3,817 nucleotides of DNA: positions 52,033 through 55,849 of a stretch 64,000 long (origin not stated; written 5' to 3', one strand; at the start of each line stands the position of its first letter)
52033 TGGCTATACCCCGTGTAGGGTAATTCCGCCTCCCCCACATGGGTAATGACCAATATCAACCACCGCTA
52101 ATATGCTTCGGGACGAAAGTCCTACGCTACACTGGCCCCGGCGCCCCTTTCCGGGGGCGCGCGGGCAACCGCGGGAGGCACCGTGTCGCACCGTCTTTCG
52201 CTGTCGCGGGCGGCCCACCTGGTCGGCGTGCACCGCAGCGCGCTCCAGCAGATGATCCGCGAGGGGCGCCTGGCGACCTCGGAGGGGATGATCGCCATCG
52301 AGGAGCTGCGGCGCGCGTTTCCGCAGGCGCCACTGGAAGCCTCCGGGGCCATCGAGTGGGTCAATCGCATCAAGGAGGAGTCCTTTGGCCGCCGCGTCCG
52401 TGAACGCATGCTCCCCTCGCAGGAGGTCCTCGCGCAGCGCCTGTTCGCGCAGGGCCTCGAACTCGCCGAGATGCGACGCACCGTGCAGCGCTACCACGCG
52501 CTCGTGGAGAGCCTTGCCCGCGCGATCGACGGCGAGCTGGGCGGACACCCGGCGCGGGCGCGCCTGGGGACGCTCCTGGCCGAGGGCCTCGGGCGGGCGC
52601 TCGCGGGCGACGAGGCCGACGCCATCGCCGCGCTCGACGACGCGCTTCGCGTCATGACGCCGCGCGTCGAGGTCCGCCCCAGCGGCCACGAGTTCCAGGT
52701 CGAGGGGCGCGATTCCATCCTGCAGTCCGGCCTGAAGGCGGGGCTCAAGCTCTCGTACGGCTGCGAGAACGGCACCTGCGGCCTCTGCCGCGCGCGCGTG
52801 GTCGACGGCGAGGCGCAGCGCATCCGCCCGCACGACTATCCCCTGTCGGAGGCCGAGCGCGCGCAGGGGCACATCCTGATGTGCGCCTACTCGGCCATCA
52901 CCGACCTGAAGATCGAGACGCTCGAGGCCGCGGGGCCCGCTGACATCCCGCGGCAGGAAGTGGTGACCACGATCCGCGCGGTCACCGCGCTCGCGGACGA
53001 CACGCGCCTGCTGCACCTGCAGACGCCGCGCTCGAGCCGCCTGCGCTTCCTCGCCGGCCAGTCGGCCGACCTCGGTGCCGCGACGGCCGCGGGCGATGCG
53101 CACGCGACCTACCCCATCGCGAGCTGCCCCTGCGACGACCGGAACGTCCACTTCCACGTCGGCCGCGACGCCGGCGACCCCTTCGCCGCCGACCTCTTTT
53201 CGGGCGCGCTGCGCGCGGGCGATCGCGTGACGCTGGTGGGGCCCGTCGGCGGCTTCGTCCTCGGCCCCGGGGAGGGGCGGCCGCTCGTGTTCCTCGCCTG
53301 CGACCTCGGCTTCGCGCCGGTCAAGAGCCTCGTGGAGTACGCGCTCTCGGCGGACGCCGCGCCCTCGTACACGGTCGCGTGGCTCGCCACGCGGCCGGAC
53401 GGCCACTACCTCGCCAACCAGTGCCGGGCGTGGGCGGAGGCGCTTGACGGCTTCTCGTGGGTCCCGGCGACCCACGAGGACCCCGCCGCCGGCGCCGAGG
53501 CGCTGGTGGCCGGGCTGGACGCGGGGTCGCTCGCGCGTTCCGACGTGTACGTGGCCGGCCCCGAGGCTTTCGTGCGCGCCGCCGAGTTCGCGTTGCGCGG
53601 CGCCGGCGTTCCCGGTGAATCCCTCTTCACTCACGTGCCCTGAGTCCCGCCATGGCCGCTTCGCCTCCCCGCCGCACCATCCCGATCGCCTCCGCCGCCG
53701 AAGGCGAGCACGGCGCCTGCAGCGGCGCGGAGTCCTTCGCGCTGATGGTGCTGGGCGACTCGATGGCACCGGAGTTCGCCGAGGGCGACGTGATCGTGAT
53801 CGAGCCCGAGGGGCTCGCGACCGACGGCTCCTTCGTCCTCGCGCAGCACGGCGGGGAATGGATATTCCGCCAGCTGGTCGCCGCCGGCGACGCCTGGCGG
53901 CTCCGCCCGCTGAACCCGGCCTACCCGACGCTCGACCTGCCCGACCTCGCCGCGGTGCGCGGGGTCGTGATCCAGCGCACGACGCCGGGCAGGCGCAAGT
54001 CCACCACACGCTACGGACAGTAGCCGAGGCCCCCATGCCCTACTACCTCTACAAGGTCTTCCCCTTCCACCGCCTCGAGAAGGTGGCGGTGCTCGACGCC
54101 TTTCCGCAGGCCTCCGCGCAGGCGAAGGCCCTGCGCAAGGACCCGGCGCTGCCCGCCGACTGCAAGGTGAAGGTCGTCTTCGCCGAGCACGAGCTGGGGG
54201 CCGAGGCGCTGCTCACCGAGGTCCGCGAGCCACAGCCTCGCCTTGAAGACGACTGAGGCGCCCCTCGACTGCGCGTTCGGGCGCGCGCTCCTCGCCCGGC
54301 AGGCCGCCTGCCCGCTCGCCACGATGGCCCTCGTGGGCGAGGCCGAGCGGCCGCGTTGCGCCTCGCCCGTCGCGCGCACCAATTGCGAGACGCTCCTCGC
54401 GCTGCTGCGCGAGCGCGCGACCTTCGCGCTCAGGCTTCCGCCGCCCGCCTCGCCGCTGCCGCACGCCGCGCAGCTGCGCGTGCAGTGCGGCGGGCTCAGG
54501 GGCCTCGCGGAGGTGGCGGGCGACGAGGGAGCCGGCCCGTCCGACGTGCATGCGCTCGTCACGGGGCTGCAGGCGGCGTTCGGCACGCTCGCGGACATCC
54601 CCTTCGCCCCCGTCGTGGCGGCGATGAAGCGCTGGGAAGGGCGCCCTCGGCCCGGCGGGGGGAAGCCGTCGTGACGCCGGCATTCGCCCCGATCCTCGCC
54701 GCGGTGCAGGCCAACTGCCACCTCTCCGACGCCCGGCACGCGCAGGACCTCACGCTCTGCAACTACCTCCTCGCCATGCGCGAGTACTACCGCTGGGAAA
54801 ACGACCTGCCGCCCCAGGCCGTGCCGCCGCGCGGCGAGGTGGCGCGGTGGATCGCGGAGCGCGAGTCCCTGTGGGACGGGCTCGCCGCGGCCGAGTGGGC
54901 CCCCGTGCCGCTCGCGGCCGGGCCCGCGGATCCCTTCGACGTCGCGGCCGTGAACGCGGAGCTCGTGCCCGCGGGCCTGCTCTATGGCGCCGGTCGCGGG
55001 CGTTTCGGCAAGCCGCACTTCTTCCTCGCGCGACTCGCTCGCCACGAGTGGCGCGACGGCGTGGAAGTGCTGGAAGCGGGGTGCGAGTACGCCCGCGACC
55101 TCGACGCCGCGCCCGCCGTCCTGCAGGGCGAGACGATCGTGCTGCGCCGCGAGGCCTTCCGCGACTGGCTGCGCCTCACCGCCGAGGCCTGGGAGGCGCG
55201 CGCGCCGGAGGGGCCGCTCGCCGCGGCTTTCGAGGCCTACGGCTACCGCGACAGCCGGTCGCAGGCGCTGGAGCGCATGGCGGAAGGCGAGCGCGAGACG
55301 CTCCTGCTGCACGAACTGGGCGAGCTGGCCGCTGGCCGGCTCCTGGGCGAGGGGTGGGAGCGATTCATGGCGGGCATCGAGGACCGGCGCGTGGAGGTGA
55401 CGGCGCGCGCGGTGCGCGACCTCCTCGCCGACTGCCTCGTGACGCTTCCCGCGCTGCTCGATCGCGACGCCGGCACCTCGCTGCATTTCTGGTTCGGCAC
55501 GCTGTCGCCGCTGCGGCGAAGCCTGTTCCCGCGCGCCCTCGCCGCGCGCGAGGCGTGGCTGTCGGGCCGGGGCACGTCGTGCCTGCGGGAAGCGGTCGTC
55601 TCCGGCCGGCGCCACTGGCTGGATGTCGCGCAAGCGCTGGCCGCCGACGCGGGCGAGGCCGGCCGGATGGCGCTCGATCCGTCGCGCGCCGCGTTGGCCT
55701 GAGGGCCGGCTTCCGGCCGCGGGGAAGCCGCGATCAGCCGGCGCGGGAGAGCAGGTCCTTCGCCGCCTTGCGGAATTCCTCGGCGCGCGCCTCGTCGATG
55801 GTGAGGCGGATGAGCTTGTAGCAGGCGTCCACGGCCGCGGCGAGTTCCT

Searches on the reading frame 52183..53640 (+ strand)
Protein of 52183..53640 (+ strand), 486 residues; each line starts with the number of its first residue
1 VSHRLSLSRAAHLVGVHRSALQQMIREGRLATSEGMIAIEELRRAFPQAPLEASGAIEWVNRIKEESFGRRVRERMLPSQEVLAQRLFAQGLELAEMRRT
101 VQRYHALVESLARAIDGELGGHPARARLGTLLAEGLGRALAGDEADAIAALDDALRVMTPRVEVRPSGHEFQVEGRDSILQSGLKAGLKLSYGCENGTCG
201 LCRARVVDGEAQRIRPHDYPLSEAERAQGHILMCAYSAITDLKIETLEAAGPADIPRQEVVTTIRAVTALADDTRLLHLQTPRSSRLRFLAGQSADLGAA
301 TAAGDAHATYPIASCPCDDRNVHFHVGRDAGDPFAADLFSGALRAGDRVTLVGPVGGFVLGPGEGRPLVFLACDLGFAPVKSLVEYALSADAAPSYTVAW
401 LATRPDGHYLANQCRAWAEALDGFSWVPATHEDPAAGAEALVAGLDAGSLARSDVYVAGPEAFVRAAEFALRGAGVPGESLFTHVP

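Call 30: search_protein_families(library=pfam, proteins=[window:52183-53640:+], max_evalue=0.0001)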
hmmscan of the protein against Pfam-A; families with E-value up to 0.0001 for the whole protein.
window:52183-53640:+ (486 aa): 1 family
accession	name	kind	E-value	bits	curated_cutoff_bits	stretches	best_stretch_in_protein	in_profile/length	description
PF00111.32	Fer2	-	1.1e-11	45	21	1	163-235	2-73/77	2Fe-2S iron-sulfur cluster binding domain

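Call 52: search_protein_families(library=ncbifam, proteins=[window:52183-53640:+], max_evalue=1e-10)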
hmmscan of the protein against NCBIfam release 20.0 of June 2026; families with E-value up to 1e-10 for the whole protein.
window:52183-53640:+ (486 aa): 7 families
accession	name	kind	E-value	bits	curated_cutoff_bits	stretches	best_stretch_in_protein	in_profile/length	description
NF040810.1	BenC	equivalog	1.5e-27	96.7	430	1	173-482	17-326/333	benzoate 1,2-dioxygenase electron transfer component BenC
NF004317.0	PRK05713.1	equivalog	1.7e-24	86.6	338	1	164-483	4-305/312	iron-sulfur-binding ferredoxin reductase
NF045803.1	MethMoxFADbindMmoC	equivalog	1.7e-21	76.4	500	1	170-483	15-337/343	aromatic/alkene monooxygenase hydroxylase FAD-binding subunit MmoC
NF008822.0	PRK11872.1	equivalog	8.3e-18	64.5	402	1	171-471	17-320/341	anthranilate 1,2-dioxygenase electron transfer component AntC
TIGR02160.1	PA_CoA_Oxy5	hypoth_equivalog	4.5e-17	61.9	420.8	0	175-240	281-344/352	1,2-phenylacetyl-CoA epoxidase subunit PaaE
NF005963.0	PRK08051.1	equivalog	1.2e-12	47.7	230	1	261-482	5-226/233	NAD(P)H-flavin reductase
NF058606.1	GlBtMonoRdsGbcB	equivalog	1.8e-11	43.6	500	0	157-245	275-361/362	glycine betaine monooxygenase reductase subunit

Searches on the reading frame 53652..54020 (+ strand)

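Call 30: search_protein_families(library=pfam, proteins=[window:53652-54020:+], max_evalue=0.0001)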
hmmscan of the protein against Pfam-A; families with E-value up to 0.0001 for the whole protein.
window:53652-54020:+ (123 aa): 1 family
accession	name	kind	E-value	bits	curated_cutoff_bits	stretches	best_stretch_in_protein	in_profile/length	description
PF00717.28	Peptidase_S24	-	8.3e-19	67.8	23.3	1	25-106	32-115/116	Peptidase S24-like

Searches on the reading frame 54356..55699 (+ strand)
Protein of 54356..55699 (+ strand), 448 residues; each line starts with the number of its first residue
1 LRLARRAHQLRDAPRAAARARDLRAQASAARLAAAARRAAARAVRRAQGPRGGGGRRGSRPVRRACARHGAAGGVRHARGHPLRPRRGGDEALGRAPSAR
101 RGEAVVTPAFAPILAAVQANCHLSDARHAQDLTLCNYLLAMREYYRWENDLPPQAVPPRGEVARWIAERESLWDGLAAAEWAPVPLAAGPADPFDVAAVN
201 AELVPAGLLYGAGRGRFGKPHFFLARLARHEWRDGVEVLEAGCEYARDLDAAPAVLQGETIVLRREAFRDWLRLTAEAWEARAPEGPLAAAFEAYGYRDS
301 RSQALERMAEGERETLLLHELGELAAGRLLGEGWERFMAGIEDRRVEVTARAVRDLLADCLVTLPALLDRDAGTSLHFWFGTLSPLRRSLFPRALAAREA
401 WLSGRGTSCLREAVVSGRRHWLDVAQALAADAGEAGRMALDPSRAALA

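Call 30: search_protein_families(library=pfam, proteins=[window:54356-55699:+], max_evalue=0.0001)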
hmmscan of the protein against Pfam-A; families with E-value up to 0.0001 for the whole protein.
window:54356-55699:+ (448 aa): 2 families
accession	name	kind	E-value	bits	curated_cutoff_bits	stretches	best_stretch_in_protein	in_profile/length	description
PF21739.2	DUF6866_N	-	4.6e-57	192.5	27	1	114-264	3-153/153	Family of unknown function (DUF6866) N-terminal domain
PF21740.2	DUF6866_C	-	1.8e-50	171.7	27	1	275-436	7-168/182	Family of unknown function (DUF6866) C-terminal domain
